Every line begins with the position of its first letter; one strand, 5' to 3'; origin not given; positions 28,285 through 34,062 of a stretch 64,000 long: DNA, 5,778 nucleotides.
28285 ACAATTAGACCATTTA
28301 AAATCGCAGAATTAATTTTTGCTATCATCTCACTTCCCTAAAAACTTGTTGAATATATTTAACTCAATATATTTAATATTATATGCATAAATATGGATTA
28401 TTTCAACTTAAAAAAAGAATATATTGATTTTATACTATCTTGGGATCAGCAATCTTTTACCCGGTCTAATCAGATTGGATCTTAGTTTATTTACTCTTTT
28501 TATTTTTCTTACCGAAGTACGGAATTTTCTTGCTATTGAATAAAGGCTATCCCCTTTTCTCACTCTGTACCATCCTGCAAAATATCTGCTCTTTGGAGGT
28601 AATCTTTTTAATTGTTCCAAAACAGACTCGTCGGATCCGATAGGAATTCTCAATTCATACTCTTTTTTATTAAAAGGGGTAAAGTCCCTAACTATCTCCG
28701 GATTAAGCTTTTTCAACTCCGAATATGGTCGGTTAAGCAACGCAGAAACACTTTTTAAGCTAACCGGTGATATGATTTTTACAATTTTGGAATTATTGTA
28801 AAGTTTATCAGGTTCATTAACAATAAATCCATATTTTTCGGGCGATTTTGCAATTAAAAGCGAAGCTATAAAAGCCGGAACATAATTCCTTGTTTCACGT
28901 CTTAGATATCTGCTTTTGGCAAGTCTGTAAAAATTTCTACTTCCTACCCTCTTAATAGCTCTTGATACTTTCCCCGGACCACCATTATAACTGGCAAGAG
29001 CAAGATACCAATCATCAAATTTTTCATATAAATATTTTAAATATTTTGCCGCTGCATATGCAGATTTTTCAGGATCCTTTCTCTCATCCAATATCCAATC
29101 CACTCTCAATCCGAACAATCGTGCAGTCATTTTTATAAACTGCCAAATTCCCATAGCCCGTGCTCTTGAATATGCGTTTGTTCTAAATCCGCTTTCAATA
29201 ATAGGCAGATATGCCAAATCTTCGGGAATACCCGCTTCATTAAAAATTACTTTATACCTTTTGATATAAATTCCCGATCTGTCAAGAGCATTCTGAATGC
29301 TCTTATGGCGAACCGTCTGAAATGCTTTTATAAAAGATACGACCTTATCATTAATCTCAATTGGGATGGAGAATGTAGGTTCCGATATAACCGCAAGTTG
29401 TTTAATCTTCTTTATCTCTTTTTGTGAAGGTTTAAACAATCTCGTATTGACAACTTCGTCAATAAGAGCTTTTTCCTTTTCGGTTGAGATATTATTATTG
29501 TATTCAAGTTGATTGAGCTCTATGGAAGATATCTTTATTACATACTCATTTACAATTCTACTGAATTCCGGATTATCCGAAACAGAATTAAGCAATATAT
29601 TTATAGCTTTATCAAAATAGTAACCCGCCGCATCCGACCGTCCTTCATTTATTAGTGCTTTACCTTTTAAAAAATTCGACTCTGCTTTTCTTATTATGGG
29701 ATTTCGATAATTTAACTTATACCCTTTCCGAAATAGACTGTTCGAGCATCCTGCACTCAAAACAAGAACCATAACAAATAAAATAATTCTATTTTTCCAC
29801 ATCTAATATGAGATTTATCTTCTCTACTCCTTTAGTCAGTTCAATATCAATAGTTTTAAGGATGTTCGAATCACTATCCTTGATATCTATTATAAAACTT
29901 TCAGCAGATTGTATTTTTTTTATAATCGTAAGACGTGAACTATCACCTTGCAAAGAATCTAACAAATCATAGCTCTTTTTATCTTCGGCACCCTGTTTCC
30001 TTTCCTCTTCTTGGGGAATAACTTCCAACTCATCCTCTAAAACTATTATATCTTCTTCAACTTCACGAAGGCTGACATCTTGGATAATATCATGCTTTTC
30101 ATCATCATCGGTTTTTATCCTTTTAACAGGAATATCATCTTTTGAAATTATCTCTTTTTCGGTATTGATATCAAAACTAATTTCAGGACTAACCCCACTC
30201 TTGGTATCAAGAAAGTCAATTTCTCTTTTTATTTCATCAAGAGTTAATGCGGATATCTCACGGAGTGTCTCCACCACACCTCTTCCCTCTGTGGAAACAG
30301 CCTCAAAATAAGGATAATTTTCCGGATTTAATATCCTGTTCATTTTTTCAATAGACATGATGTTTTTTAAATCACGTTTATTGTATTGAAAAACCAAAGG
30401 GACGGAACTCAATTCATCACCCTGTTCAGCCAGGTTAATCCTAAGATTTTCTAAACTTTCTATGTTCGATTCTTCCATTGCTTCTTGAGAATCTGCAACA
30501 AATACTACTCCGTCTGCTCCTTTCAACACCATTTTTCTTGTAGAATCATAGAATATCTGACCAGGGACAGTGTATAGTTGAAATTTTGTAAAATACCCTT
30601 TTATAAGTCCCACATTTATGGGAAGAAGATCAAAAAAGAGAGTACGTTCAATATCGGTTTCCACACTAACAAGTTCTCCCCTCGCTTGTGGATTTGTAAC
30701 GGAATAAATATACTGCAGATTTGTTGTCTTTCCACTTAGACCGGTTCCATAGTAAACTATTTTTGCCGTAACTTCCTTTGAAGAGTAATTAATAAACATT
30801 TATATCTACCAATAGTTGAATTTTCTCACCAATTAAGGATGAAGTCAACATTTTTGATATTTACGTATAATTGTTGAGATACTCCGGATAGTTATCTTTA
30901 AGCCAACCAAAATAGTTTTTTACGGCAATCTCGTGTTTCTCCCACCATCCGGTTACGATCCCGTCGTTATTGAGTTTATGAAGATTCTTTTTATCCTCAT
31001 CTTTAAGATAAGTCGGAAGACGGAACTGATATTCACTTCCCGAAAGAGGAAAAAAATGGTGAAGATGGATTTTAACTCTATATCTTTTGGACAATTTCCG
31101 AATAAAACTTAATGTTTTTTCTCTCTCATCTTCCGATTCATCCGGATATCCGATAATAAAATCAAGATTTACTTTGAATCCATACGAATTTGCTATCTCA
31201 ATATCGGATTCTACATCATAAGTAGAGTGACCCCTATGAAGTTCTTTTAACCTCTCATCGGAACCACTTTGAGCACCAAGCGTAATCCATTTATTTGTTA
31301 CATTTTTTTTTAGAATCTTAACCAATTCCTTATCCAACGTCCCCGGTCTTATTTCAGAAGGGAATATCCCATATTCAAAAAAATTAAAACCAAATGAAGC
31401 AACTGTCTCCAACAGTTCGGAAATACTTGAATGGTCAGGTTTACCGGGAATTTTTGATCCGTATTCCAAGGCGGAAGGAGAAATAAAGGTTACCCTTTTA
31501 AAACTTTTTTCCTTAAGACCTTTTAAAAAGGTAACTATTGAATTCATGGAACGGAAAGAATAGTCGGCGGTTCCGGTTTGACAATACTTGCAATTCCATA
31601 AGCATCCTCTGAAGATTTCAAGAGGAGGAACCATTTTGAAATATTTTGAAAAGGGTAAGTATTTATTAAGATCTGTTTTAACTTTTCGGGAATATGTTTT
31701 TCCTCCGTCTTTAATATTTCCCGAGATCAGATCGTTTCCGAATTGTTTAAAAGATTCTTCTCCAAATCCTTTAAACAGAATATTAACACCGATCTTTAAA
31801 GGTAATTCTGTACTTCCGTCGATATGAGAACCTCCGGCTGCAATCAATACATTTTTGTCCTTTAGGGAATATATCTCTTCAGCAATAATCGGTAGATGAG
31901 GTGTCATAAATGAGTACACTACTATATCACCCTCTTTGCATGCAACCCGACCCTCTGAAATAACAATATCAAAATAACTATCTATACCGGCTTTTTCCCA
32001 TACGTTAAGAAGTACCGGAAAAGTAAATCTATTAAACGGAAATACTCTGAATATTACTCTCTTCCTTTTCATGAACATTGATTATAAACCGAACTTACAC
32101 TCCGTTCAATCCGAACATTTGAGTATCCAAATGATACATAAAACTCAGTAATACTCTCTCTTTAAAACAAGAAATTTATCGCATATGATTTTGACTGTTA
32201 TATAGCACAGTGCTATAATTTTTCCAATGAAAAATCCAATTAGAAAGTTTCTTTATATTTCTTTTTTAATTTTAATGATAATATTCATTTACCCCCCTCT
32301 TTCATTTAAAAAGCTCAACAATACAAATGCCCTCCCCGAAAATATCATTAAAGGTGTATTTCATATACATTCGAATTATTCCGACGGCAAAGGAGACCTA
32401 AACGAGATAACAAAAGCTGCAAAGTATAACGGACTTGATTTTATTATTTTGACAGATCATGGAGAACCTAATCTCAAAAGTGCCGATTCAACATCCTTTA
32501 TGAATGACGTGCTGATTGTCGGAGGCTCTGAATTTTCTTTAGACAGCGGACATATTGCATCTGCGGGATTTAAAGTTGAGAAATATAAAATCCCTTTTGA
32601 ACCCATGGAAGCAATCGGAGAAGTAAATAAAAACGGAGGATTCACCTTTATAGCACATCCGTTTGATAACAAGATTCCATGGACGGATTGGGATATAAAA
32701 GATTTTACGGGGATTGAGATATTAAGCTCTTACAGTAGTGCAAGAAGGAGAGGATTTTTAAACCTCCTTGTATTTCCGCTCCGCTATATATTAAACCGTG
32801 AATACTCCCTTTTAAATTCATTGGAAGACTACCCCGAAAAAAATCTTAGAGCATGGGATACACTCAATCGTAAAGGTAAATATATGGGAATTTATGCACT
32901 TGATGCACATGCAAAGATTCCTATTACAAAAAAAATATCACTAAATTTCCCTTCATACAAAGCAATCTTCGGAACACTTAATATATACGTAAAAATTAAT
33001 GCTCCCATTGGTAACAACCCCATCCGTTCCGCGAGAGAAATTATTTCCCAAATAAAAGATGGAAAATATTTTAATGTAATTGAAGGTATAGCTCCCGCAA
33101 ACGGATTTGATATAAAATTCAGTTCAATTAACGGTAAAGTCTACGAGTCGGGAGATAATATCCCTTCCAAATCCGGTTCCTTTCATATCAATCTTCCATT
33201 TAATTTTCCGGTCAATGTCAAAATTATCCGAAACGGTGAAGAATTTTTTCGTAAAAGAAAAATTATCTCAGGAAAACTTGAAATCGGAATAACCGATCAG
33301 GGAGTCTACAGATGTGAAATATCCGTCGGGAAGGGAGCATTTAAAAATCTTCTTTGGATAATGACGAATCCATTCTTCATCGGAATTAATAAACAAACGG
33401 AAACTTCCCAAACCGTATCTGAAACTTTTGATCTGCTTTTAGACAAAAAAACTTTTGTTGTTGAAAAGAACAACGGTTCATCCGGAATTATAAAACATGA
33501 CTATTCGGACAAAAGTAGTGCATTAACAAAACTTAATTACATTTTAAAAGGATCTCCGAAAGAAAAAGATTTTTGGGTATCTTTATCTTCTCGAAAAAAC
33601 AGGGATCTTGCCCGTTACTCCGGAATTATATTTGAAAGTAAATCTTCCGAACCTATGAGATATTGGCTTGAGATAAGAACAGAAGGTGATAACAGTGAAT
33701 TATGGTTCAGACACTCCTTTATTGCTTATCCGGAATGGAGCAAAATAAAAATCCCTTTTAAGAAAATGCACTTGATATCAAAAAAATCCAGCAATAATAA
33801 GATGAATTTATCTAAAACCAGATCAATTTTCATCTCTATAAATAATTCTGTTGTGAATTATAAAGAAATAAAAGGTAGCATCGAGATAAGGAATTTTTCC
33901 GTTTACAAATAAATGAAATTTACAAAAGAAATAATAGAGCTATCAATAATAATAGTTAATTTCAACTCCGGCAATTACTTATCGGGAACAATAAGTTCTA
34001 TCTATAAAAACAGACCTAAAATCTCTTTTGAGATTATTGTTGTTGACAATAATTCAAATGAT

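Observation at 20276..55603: Pervasive leaderless-type gene starts across the window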

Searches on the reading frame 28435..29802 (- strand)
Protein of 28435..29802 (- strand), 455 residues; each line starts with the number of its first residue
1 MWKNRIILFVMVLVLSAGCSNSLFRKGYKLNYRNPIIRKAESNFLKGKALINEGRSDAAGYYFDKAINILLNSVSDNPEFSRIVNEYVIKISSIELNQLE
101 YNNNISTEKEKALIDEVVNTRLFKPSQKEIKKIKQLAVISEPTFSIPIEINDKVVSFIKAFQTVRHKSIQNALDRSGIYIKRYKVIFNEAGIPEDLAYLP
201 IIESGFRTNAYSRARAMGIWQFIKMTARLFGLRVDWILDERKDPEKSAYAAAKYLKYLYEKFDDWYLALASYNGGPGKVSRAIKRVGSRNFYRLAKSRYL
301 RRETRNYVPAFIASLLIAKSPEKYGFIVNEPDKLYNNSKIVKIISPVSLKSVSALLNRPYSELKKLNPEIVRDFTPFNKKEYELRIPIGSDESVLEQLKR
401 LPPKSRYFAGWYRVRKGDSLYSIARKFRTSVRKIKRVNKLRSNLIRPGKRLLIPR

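Call 8: search_protein_families(library=pfam, proteins=[window:28435-29802:-])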
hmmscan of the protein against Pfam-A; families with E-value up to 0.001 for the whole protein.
window:28435-29802:- (455 aa): 3 families
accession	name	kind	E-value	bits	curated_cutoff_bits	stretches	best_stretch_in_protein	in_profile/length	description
PF01464.25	SLT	-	4.7e-28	97.6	21.3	1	194-292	15-114/117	Transglycosylase SLT domain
PF01476.26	LysM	-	3.1e-15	56.3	20.9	1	412-454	1-43/43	LysM domain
PF23473.1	LysM3_LYK4_5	-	5e-05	23.7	29.3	1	412-454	5-47/48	LYK4/5 LysM3 domain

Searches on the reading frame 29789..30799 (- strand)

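Call 8: search_protein_families(library=pfam, proteins=[window:29789-30799:-])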
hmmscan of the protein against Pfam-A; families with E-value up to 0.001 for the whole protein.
window:29789-30799:- (336 aa): 2 families
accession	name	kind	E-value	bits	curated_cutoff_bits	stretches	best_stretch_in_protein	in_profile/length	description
PF00025.27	Arf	-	7.1e-06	26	22.3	1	66-161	53-144/174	ADP-ribosylation factor family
PF00071.28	Ras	-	0.00096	19.2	21.6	0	66-182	43-156/162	Ras family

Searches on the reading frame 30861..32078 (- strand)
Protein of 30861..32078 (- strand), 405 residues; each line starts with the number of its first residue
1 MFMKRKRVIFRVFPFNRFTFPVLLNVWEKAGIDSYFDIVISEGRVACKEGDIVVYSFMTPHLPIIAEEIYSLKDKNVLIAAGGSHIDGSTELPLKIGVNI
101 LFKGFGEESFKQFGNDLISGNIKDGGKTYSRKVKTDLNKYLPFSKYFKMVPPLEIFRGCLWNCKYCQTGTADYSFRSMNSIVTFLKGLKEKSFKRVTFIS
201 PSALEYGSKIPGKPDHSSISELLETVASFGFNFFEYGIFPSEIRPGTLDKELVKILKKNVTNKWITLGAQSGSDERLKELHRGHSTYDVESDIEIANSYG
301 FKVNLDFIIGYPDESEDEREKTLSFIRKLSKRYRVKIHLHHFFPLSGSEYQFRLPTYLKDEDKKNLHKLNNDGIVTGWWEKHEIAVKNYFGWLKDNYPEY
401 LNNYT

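Call 10: search_protein_families(library=pfam, proteins=[window:30861-32078:-])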
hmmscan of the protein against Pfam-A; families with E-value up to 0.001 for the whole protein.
window:30861-32078:- (405 aa): 1 family
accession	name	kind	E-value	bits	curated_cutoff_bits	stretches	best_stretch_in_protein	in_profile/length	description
PF04055.27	Radical_SAM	-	3.4e-18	66.8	29.5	1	154-326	2-166/166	Radical SAM superfamily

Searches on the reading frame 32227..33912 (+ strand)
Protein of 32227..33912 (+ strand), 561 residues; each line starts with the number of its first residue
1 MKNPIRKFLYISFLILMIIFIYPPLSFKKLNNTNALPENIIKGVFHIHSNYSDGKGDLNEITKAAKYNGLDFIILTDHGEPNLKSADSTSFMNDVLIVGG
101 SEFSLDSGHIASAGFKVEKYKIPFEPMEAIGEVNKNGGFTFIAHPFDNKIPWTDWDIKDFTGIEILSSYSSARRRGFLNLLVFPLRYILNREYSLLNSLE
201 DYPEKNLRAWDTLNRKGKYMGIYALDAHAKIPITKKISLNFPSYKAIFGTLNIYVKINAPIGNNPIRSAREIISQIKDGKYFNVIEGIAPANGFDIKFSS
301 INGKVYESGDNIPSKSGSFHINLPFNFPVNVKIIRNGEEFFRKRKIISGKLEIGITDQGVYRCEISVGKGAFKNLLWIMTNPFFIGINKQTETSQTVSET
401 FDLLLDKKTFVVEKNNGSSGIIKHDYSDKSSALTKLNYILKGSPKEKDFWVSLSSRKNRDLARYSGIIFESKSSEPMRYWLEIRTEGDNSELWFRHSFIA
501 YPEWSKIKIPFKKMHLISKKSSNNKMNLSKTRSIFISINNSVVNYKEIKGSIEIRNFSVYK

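Call 10: search_protein_families(library=pfam, proteins=[window:32227-33912:+])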
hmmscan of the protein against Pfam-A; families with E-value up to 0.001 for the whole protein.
window:32227-33912:+ (561 aa): 1 family
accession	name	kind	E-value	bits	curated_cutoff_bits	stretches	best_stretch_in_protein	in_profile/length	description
PF02811.25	PHP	-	3.8e-06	27.8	26.4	1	45-81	2-40/164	PHP domain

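Call 28: find_related_loci(query=window:32227-33912:+, collection=genome_contigs, flank=10000)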
Query window:32227-33912:+ (561 aa) in genome_contigs; peptide patterns used: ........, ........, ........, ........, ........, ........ (x = any residue, [..] = any of these).
55 stretches matched a pattern; 6 encode a relative of the query (tblastn E <= 1e-3); 6 distinct loci.
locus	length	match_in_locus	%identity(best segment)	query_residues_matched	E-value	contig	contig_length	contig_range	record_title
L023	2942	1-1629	59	19-561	0e+0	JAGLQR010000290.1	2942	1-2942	MAG: Candidatus Aminicenantes bacterium isolate RS_8_64 ROV157_8.bin.64.fa_290, whole genome shotgun sequence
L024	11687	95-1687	47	26-560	4e-156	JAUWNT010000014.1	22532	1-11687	MAG: Candidatus Aminicenantes bacterium isolate CSMAG_2431 CSMAG_2431_k141_146600_length_22532_cov_117.2596, whole genom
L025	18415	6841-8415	47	32-560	4e-156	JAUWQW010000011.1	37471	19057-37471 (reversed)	MAG: Candidatus Aminicenantes bacterium isolate CSMAG_2512 CSMAG_2512_k141_515550_length_37471_cov_13.0000, whole genome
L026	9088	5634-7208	47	32-560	4e-153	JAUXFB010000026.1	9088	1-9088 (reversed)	MAG: Candidatus Aminicenantes bacterium isolate CSMAG_2892 CSMAG_2892_k117_2460499_length_9088_cov_15.0000, whole genome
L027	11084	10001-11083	65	1-362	4e-149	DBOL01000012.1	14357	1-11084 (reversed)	MAG TPA_asm: Candidatus Aminicenantes bacterium UBA647 UBA647_contig_7961, whole genome shotgun sequence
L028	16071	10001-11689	42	8-560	3e-144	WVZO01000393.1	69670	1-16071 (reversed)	MAG: Candidatus Aminicenantes bacterium isolate CS4-C025 C_merged_R1_(paired)_contig_62102, whole genome shotgun sequenc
